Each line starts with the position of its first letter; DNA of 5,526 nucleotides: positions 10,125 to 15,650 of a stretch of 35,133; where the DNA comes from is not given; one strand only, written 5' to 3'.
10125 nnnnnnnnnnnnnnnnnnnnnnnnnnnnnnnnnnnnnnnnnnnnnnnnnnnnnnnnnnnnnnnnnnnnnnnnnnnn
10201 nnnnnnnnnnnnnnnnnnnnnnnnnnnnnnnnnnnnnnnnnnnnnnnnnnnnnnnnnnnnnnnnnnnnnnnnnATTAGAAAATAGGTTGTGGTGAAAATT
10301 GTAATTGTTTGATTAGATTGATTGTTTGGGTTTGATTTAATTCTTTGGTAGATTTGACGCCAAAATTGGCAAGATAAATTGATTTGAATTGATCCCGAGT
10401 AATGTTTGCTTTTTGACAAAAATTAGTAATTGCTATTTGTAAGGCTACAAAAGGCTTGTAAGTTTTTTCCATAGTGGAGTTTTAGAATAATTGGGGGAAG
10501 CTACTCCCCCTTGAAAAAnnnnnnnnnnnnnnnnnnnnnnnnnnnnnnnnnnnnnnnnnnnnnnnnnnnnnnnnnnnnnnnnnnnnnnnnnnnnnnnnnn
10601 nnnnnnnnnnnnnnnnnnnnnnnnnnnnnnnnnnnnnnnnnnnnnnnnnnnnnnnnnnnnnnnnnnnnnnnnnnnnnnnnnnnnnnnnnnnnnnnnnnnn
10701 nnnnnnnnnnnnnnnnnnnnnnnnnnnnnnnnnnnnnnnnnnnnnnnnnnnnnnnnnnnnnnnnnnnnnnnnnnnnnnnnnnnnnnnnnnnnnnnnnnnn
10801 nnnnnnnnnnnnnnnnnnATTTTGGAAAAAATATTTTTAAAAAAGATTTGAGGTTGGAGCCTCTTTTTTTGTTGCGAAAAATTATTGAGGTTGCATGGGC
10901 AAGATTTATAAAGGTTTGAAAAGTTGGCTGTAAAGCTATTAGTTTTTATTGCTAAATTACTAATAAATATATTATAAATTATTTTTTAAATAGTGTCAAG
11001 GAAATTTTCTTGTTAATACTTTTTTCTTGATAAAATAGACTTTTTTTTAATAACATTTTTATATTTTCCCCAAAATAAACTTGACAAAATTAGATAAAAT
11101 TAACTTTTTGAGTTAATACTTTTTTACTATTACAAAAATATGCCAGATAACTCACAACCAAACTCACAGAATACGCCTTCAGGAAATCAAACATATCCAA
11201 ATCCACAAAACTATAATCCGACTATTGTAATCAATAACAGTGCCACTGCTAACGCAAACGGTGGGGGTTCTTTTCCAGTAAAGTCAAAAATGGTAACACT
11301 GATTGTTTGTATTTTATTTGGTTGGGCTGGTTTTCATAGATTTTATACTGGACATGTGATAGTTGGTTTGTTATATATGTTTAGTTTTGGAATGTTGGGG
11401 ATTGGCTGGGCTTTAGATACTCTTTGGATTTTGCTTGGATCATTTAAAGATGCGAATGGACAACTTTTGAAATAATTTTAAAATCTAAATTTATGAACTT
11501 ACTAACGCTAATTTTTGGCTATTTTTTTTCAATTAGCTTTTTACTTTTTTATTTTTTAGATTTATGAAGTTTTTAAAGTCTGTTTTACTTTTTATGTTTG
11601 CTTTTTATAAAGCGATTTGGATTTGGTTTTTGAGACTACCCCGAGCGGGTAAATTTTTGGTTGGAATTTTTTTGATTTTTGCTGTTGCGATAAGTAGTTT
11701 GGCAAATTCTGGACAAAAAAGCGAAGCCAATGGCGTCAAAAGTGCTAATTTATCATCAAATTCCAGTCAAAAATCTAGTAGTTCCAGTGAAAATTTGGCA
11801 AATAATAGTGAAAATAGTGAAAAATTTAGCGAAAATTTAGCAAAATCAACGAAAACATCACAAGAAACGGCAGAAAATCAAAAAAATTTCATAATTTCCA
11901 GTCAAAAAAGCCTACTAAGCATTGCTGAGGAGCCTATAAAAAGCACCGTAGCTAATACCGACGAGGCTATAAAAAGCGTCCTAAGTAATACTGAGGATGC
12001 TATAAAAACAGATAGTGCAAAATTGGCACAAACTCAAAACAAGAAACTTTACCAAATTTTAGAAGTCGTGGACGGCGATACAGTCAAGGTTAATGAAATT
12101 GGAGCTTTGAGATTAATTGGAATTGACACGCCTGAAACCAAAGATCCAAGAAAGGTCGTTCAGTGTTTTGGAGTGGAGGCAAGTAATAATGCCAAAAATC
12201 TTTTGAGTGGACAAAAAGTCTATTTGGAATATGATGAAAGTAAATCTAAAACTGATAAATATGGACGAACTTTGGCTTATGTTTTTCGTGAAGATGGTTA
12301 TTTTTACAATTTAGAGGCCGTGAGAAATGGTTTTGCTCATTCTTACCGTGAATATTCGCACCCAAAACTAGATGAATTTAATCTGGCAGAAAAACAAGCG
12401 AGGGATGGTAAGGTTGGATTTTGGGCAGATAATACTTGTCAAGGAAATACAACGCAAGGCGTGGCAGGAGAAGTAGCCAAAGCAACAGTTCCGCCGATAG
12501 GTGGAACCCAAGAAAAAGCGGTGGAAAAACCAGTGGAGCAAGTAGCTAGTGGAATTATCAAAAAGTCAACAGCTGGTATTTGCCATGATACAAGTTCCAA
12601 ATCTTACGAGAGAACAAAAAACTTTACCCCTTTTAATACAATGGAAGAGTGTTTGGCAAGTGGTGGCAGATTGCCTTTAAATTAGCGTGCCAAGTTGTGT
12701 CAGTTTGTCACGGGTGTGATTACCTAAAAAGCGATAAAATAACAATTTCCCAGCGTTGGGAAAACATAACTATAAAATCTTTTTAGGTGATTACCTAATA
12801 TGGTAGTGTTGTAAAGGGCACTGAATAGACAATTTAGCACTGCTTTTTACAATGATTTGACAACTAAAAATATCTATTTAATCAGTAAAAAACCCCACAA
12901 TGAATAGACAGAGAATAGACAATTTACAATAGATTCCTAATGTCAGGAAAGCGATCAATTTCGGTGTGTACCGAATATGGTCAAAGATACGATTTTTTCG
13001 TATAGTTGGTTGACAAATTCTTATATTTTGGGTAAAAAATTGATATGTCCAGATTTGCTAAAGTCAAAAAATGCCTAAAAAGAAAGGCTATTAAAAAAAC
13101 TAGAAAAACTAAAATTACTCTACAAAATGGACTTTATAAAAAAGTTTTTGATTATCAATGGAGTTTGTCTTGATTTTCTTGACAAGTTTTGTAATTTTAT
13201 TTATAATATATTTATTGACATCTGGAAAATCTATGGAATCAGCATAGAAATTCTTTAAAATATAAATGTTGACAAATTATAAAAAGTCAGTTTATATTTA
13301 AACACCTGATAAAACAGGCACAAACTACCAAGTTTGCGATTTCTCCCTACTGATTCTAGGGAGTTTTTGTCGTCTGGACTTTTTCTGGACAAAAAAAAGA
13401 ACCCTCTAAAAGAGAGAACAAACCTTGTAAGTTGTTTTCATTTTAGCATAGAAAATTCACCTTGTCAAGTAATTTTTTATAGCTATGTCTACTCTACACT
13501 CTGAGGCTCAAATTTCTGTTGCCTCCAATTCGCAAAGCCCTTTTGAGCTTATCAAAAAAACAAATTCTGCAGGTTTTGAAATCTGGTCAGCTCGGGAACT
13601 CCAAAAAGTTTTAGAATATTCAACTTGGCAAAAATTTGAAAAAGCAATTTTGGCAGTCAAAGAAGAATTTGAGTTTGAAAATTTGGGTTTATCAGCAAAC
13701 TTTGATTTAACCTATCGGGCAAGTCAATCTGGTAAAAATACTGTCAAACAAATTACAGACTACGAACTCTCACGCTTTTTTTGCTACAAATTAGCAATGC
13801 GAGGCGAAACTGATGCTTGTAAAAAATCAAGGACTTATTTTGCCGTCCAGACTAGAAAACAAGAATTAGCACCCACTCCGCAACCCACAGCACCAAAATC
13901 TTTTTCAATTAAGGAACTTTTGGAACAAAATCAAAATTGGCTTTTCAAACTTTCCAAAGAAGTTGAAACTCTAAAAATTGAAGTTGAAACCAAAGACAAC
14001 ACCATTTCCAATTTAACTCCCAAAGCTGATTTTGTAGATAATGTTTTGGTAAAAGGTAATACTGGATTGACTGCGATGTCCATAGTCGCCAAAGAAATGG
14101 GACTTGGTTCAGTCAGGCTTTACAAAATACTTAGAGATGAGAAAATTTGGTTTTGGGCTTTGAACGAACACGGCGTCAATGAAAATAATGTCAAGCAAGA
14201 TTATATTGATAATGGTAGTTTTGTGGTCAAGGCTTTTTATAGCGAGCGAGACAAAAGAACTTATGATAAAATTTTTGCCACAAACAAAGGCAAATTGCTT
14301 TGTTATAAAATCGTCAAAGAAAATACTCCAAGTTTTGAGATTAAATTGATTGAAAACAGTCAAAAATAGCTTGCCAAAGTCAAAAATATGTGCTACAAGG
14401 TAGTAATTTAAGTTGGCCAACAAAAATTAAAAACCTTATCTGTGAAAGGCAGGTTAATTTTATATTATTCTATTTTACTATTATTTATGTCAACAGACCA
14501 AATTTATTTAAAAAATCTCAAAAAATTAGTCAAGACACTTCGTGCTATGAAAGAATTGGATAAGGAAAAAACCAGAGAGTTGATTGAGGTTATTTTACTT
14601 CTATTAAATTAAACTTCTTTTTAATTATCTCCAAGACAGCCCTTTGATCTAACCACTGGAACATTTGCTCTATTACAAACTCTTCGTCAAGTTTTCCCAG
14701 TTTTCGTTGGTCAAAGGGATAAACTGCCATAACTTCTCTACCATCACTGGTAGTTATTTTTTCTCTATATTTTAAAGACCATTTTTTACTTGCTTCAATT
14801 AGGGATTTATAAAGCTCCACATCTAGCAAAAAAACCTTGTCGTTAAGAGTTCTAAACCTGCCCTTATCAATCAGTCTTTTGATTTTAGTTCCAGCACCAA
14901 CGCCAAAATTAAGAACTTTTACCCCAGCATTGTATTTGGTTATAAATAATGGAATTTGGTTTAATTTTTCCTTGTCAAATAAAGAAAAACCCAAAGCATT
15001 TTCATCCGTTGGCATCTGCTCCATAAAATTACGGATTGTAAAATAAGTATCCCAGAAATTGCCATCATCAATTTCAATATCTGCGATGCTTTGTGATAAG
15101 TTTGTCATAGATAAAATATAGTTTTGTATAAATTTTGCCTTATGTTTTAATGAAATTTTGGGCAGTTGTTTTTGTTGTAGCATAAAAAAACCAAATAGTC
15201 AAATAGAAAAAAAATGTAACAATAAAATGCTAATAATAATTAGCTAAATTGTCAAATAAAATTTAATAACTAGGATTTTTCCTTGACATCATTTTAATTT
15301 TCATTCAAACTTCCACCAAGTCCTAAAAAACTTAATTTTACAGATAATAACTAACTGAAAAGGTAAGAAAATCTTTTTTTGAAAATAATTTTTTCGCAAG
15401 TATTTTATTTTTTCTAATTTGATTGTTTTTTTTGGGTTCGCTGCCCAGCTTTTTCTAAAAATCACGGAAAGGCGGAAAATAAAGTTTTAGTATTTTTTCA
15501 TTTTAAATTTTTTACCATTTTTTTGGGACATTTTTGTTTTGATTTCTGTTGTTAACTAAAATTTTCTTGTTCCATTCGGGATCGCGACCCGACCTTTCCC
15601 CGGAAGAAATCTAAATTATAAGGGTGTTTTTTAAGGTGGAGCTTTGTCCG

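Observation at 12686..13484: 800-bp non-coding hub ahead of the antirepressor with stacked consensus promoters, a leader terminator, repeated boxes and a tiny basic ORF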

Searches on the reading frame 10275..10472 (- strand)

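Call 33: search_protein_families(library=phrogs, proteins=[window:10275-10472:-], max_evalue=0.01)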
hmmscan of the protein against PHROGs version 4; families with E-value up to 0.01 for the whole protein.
window:10275-10472:- (65 aa): 0 families

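Call 34: search_protein_families(library=pfam, proteins=[window:10275-10472:-], max_evalue=0.05)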
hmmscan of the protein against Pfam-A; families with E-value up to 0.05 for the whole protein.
window:10275-10472:- (65 aa): 1 family
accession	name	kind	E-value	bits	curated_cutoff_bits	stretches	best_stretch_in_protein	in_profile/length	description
PF06252.17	GemA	-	0.027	15.8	27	1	27-58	4-35/119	Bacteriophage Mu, GemA protein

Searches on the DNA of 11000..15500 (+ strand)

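Call 8: search_dna_similar(query=window:11000-15500:+, collection=phages, mode=distant)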
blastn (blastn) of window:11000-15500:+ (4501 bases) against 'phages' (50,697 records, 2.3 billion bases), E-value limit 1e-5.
No match.
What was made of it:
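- Tried and rejected: No blastn match was found in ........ (call 8).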

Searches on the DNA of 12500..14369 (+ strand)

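Call 6: search_rna_families(source=window, start=12500, end=13700, threshold=evalue, max_evalue=10, show_alignments=3)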
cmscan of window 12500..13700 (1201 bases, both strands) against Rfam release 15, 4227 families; matches with E-value up to 10: 5.
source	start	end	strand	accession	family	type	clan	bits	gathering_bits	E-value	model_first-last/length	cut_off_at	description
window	13411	13496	+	RF00238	ctRNA_pND324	Gene; antisense;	-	20.5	45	4.4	1-86/86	no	ctRNA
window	12793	12902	+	RF02325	TtnuHACA18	Gene; snRNA; snoRNA; HACA-box;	-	18.5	100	7.8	1-130/130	no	Tetrahymena snoRNA TtnuHACA18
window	13388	13466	+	RF01651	ceN69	Gene; snRNA; snoRNA; CD-box;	-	18.4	45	1.6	1-107/107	no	Caenorhabditis snoRNA ceN69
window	12793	12873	+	RF01484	rli59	Cis-reg;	-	17.8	100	5.7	1-181/181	no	Listeria sRNA rli59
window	13080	13109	+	RF00522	PreQ1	Cis-reg; riboswitch;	-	13.9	39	9.7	1-45/45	no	PreQ1 (pre queuosine) riboswitch aptamer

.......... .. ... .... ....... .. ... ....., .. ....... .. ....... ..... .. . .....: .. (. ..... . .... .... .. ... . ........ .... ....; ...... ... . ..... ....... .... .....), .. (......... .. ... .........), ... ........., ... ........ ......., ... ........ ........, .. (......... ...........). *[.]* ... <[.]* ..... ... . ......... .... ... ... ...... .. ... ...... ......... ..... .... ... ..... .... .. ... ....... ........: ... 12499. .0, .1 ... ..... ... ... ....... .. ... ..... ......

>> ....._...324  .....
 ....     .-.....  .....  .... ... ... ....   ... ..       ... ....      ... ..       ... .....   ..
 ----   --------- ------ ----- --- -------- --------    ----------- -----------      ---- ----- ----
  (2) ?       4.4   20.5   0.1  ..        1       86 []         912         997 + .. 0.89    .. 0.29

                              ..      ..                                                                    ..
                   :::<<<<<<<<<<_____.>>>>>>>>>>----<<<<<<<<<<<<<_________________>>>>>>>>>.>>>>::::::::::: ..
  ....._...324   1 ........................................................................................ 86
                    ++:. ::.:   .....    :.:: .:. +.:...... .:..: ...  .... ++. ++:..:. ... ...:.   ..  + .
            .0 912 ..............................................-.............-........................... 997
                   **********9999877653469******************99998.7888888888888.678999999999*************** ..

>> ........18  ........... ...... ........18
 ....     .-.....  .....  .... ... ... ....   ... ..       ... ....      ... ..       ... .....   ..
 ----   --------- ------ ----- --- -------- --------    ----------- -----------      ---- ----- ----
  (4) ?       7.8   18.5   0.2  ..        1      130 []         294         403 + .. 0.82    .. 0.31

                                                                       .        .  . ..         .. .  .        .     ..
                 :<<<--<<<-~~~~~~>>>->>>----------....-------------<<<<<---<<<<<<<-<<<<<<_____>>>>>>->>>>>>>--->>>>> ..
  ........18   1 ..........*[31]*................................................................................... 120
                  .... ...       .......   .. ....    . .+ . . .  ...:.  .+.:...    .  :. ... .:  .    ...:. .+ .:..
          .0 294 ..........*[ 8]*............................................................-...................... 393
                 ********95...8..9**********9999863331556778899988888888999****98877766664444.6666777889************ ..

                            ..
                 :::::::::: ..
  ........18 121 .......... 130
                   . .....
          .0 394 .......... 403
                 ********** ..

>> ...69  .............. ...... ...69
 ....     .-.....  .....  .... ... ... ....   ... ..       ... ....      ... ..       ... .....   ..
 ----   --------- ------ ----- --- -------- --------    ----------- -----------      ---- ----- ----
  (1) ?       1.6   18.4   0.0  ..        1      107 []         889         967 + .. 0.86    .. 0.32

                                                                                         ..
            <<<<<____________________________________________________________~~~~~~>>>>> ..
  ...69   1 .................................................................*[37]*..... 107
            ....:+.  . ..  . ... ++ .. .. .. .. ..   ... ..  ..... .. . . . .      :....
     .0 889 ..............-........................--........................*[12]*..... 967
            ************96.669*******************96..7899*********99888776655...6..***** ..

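Call 91: search_rna_families(source=L026, start=600, end=1020, threshold=evalue, max_evalue=5)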
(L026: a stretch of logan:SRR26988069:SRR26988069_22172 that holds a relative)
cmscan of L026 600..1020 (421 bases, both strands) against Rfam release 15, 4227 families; matches with E-value up to 5: 7.
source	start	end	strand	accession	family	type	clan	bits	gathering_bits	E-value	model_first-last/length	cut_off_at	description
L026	907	986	-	RF02071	STnc280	Gene; sRNA;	-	22.8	80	0.093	1-83/83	no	Salmonella enterica sRNA STnc280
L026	803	885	+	RF04181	rteR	Gene; sRNA;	-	18.6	72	2.5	1-84/84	no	rteR sRNA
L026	911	956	+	RF02628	Hrs1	Gene; sRNA;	-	18.2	56.4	0.41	1-74/74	no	Hfq-regulated sRNA 1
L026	872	991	+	RF02973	Enterococcus-1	Gene; sRNA;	-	17.8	71.4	0.31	1-152/152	no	Enterococcus-1 RNA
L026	602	703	-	RF02574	Ricks_sRNA10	Gene; sRNA;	-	14.6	97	0.89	1-352/352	no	Rickettsia sRNA 10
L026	957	1017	-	RF02574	Ricks_sRNA10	Gene; sRNA;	-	13.4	97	1.7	1-352/352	no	Rickettsia sRNA 10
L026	635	697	-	RF01675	CrcZ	Gene; sRNA;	-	9.8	95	1.9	1-398/398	no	Pseudomonas sRNA CrcZ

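Call 92: search_rna_families(source=L003, start=4900, end=5280, threshold=evalue, max_evalue=5)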
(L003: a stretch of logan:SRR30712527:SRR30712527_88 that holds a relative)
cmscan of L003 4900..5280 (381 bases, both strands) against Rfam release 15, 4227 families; matches with E-value up to 5: 6.
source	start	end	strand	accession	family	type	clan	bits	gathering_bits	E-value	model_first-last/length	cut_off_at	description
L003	5148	5188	+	RF03050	RAGATH-25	Gene; sRNA;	-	16.2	49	0.17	1-50/50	no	RAGATH-25 RNA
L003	5039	5142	-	RF02422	Bp1_738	Gene; sRNA;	-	15.6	45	0.54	1-208/208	no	Burkholderia sRNA Bp1_Cand738_SIPHT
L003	4900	4944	+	RF00948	mir-996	Gene; miRNA;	CL00095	15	40.3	2.7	26-70/70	5'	mir-996 microRNA precursor family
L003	5110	5195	+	RF00443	SNORA27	Gene; snRNA; snoRNA; HACA-box;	CL00032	14.9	64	3.9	1-127/127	no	Small nucleolar RNA SNORA27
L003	5046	5087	-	RF02350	psRNA6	Gene; sRNA;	-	10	60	1.7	1-333/333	no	Nitrosomonas sRNA psRNA6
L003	4971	5014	-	RF02350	psRNA6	Gene; sRNA;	-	9.1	60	3.2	1-333/333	no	Nitrosomonas sRNA psRNA6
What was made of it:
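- On C4 antisense RNA family (P1/P7/N15-type; Rfam C4): At E up to 10 (window 12500-13700) or up to 5 (L026, L003 blocks) only unrelated weak hits appear (calls 6, 91, 92).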

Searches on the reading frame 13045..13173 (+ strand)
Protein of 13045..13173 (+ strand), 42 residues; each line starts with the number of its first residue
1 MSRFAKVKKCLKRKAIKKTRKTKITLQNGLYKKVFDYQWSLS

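Call 9: search_protein_families(library=pfam, proteins=[window:13045-13173:+], max_evalue=0.01)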
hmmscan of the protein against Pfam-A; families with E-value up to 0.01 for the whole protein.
window:13045-13173:+ (42 aa): 0 families
